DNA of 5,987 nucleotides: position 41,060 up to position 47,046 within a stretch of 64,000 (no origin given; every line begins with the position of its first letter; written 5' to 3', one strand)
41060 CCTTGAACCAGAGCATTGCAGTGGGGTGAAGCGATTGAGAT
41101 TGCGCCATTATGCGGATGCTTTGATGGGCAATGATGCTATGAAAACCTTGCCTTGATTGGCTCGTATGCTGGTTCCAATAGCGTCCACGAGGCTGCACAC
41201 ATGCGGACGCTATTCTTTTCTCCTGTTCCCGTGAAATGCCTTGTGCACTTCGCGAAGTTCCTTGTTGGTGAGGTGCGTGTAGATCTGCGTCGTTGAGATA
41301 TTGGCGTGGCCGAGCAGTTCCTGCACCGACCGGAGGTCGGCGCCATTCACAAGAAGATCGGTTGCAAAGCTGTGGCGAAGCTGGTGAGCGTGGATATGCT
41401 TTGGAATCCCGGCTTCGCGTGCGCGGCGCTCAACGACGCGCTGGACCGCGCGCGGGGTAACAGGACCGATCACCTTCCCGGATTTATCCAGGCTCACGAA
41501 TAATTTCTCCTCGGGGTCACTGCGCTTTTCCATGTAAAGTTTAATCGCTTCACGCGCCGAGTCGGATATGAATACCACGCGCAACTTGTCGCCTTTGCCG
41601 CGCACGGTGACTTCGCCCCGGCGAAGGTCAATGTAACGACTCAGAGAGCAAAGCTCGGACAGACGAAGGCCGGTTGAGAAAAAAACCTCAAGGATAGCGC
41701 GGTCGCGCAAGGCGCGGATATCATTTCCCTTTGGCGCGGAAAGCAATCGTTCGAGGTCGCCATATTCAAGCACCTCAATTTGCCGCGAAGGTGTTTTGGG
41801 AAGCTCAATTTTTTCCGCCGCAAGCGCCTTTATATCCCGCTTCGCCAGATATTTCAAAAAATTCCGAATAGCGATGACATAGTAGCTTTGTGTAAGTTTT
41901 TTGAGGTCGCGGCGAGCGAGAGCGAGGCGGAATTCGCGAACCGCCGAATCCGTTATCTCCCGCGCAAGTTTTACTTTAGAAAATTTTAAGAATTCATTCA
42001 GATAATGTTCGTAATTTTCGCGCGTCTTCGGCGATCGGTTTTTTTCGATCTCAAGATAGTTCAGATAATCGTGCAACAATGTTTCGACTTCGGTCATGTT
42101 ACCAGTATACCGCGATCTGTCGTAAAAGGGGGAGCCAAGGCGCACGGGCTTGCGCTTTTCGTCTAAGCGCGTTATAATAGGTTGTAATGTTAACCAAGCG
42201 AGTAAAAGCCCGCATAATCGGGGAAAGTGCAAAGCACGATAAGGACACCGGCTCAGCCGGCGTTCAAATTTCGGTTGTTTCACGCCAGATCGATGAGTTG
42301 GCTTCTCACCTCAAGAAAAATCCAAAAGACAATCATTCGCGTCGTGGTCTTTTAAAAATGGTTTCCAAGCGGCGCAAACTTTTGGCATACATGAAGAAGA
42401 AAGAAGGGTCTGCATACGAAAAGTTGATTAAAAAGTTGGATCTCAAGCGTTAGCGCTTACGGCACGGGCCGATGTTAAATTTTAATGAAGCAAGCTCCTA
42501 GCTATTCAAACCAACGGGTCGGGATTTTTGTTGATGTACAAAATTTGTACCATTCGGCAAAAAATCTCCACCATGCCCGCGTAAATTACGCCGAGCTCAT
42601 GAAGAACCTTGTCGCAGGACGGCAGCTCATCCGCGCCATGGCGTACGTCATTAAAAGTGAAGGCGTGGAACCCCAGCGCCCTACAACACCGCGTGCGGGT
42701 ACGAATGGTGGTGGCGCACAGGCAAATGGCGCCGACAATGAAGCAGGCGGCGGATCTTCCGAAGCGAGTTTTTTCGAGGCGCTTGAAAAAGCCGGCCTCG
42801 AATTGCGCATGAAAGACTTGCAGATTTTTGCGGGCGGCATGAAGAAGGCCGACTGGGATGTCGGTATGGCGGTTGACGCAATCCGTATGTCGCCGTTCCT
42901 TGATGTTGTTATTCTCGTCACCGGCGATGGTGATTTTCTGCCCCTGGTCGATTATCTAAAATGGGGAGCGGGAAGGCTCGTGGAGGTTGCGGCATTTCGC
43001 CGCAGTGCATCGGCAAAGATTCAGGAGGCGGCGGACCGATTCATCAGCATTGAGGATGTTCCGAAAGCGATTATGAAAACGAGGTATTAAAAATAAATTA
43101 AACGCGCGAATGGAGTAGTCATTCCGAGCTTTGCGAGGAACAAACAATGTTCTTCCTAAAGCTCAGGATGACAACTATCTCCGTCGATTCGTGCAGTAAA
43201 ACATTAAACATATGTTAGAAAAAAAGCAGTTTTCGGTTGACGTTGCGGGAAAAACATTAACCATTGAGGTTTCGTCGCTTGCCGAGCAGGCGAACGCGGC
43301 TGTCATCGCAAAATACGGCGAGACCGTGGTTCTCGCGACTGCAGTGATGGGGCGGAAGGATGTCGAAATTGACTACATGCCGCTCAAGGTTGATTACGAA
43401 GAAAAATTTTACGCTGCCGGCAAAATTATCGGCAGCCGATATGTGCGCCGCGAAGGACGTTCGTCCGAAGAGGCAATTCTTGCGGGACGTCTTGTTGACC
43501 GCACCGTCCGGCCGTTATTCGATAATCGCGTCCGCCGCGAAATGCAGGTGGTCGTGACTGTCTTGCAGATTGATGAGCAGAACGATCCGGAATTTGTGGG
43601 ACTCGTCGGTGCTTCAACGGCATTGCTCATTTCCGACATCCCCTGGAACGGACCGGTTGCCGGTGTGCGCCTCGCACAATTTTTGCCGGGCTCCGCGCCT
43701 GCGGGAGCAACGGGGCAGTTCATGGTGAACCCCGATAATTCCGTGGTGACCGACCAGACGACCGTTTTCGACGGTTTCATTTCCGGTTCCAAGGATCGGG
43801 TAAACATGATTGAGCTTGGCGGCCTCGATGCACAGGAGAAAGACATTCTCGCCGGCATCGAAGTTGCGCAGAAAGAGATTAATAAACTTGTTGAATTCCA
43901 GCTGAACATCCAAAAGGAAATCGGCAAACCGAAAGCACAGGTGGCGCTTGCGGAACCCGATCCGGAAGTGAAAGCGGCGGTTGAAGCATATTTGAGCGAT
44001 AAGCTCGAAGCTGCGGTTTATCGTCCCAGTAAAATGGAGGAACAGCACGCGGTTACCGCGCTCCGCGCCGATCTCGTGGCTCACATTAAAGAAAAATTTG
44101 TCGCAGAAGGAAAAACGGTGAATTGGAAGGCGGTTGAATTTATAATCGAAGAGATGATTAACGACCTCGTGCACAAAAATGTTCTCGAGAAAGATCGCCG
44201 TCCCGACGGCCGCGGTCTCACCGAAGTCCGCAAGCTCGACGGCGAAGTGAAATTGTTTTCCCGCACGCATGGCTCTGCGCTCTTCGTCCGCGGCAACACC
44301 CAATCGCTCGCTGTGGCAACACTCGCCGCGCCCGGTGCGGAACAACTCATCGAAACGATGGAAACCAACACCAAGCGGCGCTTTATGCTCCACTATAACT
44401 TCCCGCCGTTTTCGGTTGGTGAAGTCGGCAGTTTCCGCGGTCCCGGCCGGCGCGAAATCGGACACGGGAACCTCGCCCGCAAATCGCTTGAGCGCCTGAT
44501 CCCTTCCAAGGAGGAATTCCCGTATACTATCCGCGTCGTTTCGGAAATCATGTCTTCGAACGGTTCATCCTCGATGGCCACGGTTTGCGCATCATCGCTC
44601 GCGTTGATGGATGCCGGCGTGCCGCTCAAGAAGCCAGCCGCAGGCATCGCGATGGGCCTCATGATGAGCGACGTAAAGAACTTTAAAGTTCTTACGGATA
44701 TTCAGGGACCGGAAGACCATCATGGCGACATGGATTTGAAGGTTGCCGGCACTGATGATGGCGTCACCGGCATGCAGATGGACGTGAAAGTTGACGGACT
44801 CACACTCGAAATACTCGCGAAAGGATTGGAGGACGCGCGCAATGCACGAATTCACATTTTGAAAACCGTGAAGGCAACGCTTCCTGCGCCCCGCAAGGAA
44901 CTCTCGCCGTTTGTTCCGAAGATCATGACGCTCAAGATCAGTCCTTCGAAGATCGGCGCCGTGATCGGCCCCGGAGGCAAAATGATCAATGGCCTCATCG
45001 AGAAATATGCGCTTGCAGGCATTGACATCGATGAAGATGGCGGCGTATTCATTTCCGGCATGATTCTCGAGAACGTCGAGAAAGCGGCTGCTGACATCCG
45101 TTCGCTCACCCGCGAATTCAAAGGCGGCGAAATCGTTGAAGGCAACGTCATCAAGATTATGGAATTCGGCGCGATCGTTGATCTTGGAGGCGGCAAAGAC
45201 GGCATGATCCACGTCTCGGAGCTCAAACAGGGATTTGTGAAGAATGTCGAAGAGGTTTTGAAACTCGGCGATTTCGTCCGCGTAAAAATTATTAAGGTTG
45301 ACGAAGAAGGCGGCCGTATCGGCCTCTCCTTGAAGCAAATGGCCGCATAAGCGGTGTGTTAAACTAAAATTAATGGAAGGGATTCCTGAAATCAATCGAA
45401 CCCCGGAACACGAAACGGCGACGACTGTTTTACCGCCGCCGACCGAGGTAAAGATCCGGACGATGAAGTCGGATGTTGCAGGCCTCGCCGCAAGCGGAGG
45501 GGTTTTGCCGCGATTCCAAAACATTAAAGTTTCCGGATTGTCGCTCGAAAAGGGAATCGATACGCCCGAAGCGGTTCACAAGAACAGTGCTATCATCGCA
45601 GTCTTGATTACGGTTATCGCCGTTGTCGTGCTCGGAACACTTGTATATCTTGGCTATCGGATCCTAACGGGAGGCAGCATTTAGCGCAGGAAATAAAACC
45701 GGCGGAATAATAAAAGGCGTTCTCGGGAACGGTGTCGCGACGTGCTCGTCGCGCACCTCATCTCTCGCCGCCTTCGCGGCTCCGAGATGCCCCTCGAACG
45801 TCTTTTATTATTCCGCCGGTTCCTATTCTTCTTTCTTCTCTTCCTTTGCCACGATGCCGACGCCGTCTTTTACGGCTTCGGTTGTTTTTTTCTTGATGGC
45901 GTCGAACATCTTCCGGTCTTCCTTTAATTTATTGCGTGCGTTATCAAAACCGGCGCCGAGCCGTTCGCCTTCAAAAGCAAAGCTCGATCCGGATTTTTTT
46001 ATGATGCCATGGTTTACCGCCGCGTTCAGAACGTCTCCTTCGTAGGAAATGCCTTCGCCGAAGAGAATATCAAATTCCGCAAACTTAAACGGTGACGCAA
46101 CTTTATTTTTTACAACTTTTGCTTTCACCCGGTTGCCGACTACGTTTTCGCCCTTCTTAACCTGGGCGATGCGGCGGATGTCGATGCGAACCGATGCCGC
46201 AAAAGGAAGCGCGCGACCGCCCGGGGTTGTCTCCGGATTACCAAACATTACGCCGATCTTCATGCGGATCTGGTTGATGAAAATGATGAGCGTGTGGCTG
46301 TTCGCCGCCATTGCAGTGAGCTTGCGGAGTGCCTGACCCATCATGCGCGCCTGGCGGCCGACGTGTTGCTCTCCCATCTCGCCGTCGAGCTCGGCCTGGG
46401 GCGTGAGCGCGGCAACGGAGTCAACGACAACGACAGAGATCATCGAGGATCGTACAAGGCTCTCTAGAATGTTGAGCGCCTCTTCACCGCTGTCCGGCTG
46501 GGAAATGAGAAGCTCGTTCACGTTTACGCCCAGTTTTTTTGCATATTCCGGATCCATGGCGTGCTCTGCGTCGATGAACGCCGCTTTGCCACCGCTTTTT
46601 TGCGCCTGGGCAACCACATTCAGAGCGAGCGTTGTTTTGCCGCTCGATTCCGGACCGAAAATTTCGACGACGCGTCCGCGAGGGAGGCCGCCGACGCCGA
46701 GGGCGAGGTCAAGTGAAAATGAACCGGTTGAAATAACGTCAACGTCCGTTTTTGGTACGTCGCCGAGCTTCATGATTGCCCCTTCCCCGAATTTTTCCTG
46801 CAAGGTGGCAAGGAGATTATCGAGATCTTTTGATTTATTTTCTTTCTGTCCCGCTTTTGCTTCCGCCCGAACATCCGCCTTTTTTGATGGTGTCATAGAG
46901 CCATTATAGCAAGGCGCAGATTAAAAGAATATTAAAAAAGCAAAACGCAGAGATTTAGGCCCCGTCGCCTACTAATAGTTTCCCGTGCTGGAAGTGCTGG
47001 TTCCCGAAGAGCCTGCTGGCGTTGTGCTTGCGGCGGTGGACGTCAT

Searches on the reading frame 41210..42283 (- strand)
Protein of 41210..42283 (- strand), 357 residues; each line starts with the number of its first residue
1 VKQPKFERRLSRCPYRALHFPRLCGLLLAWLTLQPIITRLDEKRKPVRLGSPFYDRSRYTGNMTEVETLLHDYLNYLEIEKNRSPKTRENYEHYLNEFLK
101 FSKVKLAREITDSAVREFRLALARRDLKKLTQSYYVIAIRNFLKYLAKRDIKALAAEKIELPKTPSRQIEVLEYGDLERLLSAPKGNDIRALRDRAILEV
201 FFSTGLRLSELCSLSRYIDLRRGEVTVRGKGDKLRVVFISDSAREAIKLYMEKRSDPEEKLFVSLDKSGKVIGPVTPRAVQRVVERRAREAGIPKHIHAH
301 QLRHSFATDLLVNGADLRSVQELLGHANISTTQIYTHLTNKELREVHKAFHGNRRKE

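Call 5: search_protein_families(library=pfam, proteins=[window:41210-42283:-], max_evalue=0.001)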
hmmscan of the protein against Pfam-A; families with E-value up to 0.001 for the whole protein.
window:41210-42283:- (357 aa): 4 families
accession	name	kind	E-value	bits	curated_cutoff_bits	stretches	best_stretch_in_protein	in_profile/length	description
PF00589.27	Phage_integrase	-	5.5e-42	143.9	27.1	1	172-341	3-171/172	Phage integrase family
PF02899.23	Phage_int_SAM_1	-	2e-12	47.6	22.3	1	71-149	2-82/83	Phage integrase, N-terminal SAM-like domain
PF13495.12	Phage_int_SAM_4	-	2.8e-07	31.3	27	1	71-152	3-84/85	Phage integrase, N-terminal SAM-like domain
PF13102.12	Phage_int_SAM_5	-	0.00072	20.3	22.3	0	79-151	13-87/98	Phage integrase SAM-like domain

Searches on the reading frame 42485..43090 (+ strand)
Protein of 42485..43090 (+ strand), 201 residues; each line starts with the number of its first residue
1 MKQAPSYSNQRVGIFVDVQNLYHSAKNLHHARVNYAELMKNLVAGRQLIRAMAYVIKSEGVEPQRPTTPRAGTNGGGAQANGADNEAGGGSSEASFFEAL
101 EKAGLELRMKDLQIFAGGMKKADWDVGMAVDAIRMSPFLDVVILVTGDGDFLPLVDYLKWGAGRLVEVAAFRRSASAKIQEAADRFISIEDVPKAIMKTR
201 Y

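Call 76: search_protein_families(library=pfam, proteins=[window:42485-43090:+], max_evalue=0.001)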
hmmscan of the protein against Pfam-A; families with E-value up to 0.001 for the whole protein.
window:42485-43090:+ (201 aa): 1 family
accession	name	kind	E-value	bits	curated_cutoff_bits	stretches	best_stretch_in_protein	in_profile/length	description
PF01936.24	NYN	-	3.1e-28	99.5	24.2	1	11-190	1-145/145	NYN domain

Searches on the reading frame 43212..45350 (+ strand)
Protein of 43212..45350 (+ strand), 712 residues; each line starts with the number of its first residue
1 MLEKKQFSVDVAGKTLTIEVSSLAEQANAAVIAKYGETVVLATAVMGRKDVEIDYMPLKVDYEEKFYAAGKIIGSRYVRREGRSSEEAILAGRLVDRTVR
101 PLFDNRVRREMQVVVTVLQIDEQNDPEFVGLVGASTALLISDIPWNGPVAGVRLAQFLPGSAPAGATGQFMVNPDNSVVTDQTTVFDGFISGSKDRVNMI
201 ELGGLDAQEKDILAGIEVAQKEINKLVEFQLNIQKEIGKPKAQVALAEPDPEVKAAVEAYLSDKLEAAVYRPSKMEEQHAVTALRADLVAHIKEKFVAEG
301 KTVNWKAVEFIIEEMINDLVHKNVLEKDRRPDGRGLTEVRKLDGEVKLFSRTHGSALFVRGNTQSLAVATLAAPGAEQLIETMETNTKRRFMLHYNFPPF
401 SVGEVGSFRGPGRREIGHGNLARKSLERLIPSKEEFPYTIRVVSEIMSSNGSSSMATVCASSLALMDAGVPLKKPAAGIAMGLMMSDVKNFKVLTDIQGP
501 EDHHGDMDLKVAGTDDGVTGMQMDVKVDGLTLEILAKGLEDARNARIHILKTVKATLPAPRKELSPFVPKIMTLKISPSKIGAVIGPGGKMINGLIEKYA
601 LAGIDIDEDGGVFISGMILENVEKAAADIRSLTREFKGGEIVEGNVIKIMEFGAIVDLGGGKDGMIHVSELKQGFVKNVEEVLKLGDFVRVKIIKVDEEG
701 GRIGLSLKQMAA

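Call 5: search_protein_families(library=pfam, proteins=[window:43212-45350:+], max_evalue=0.001)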
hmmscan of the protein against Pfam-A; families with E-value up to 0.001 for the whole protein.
window:43212-45350:+ (712 aa): 6 families
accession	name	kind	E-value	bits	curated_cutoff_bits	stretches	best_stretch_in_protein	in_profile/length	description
PF01138.27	RNase_PH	-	7.1e-49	166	25.5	2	338-471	1-130/130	3' exoribonuclease family, domain 1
PF00575.29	S1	-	2.8e-19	69.7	22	1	636-708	2-74/74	S1 RNA binding domain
PF00013.35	KH_1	-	4.4e-09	36.4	21.5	1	572-630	2-65/66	KH domain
PF03726.19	PNPase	-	2.6e-08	34.6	24.6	1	252-334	1-80/81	Polyribonucleotide nucleotidyltransferase, RNA binding domain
PF03725.20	RNase_PH_C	-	4.3e-06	27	20.8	0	475-542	2-64/67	3' exoribonuclease family, domain 2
PF23459.1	S1_RRP5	-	0.00072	20.5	27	0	639-707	4-72/72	RRP5 S1 domain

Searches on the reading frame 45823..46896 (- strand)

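Call 6: search_protein_families(library=pfam, proteins=[window:45823-46896:-], max_evalue=0.001)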
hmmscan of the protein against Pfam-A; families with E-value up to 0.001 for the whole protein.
window:45823-46896:- (357 aa): 10 families
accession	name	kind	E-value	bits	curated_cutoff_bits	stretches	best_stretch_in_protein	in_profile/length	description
PF00154.27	RecA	-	3e-129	430.5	27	1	24-284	2-262/262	recA bacterial DNA recombination protein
PF21096.2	RecA_C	-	1.7e-13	50.9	27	1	287-342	1-56/57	RecA C-terminal domain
PF08423.17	Rad51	-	7.1e-13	48.8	22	1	54-243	7-212/244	Rad51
PF06745.19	ATPase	-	2.6e-08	34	26.6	1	57-164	3-131/231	KaiC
PF13481.12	AAA_25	-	5.7e-05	23.3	27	0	69-167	28-158/195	AAA domain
PF01637.24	ATPase_2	-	7.7e-05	23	33.2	1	76-129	22-69/225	ATPase domain predominantly from Archaea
PF13479.12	AAA_24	-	0.00022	21.6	27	1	76-168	4-80/195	AAA domain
PF02283.22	CobU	-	0.00032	20.7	27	1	79-214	3-129/168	Cobinamide kinase / cobinamide phosphate guanyltransferase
PF13191.12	AAA_16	-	0.00037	21.5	32.6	1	70-209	20-140/167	AAA ATPase domain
PF13401.12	AAA_22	-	0.00045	21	27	0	76-166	7-98/130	AAA domain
